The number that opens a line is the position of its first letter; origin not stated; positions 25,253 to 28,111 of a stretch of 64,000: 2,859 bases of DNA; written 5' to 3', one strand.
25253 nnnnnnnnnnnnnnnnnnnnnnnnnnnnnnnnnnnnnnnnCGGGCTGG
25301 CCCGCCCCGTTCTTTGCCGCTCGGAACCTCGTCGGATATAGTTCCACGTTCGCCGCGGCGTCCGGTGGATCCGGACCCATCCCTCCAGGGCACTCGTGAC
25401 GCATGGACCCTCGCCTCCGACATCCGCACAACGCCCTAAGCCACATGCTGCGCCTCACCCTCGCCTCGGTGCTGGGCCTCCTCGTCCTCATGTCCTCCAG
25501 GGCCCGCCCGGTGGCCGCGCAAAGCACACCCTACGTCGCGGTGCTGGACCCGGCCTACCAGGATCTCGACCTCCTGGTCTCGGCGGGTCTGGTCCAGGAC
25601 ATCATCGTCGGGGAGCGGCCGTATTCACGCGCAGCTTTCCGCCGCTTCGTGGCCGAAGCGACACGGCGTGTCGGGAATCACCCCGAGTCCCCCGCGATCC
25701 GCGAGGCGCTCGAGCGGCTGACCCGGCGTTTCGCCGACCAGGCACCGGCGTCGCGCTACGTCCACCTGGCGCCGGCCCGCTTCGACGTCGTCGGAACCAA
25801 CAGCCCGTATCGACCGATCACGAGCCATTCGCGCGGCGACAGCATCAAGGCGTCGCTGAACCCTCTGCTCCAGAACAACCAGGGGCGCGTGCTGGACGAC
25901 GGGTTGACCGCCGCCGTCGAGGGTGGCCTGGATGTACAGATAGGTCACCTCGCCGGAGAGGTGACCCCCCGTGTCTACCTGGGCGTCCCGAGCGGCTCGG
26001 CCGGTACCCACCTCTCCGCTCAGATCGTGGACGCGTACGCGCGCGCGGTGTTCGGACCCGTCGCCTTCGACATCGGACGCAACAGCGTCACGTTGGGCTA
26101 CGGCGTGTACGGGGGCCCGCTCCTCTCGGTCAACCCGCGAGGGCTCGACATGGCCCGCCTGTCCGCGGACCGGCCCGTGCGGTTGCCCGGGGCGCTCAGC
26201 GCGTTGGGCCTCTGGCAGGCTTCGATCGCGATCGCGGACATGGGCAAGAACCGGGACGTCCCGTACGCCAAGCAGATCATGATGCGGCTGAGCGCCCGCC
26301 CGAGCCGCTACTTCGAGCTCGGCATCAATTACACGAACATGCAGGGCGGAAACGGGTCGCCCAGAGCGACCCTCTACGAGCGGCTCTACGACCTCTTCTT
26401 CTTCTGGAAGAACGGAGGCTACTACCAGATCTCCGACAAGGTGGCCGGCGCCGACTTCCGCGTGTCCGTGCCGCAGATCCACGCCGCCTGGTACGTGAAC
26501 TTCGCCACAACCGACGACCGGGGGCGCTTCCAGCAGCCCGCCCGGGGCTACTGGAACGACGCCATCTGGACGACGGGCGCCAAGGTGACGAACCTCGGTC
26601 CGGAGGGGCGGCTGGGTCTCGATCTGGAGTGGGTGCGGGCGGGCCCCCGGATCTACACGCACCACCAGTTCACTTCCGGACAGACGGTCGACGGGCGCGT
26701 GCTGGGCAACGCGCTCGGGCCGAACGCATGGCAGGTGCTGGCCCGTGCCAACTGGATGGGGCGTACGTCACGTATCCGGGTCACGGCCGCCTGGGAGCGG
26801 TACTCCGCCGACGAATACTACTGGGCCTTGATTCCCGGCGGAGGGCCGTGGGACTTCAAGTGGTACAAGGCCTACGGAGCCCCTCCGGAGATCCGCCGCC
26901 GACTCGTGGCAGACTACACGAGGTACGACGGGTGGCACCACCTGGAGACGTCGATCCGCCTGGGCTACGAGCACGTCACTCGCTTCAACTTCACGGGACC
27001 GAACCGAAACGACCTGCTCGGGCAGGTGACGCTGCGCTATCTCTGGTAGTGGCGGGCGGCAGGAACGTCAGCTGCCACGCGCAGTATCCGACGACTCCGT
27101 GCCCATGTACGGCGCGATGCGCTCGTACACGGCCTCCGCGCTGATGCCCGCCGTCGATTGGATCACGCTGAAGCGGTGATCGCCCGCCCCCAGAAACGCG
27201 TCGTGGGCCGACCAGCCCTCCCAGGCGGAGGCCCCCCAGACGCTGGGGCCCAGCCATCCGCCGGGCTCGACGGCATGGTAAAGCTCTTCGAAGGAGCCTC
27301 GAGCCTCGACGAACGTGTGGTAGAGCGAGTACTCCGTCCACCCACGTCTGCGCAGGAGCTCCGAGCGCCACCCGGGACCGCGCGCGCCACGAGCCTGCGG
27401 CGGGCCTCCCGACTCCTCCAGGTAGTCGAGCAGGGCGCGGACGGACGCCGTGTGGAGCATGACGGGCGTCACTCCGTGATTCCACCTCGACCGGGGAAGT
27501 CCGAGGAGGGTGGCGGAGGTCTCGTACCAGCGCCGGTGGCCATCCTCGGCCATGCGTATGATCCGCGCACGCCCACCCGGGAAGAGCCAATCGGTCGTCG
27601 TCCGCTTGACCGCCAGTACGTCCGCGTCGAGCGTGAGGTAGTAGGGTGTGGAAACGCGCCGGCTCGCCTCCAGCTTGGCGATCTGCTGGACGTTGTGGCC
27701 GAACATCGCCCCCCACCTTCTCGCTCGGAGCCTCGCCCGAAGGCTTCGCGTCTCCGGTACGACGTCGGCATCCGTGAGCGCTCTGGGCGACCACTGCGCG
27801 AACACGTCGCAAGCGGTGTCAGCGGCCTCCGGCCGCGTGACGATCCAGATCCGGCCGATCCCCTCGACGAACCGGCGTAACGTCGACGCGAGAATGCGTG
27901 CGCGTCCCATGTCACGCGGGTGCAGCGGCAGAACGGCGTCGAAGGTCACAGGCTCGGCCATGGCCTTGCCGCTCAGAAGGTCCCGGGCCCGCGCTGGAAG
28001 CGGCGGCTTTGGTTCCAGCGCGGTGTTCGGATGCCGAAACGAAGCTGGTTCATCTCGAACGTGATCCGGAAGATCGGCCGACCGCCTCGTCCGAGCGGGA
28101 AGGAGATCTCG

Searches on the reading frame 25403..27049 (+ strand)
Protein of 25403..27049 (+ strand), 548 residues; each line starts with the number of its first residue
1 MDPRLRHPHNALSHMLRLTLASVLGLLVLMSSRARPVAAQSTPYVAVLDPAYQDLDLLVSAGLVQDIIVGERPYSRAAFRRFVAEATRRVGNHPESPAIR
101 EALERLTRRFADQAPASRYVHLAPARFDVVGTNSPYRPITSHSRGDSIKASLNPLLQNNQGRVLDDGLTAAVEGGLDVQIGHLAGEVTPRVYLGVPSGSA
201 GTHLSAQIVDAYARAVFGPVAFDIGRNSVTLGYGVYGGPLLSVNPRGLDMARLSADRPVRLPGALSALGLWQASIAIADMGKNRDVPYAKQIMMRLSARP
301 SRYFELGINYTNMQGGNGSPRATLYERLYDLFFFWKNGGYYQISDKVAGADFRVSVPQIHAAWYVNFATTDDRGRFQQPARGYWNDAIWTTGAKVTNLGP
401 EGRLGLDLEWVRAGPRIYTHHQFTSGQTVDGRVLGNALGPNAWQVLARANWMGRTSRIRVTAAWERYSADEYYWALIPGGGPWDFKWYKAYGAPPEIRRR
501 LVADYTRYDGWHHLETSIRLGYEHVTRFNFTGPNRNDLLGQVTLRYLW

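Call 88: search_protein_families(library=pfam, proteins=[window:25403-27049:+], max_evalue=0.00001)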
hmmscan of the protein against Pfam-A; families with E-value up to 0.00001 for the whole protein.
window:25403-27049:+ (548 aa): 1 family
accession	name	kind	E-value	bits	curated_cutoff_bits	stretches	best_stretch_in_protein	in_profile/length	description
PF14052.12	Caps_assemb_Wzi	-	1.2e-31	110.6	30.1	1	151-452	16-323/392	Capsule assembly protein Wzi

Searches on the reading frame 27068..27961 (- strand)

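Call 88: search_protein_families(library=pfam, proteins=[window:27068-27961:-], max_evalue=0.00001)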
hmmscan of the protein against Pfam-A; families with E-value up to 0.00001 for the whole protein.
window:27068-27961:- (297 aa): 1 family
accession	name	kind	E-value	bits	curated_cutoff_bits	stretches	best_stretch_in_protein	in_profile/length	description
PF20102.4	DUF6492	-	1.5e-47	162.6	22.9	1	7-286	4-287/291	Family of unknown function (DUF6492)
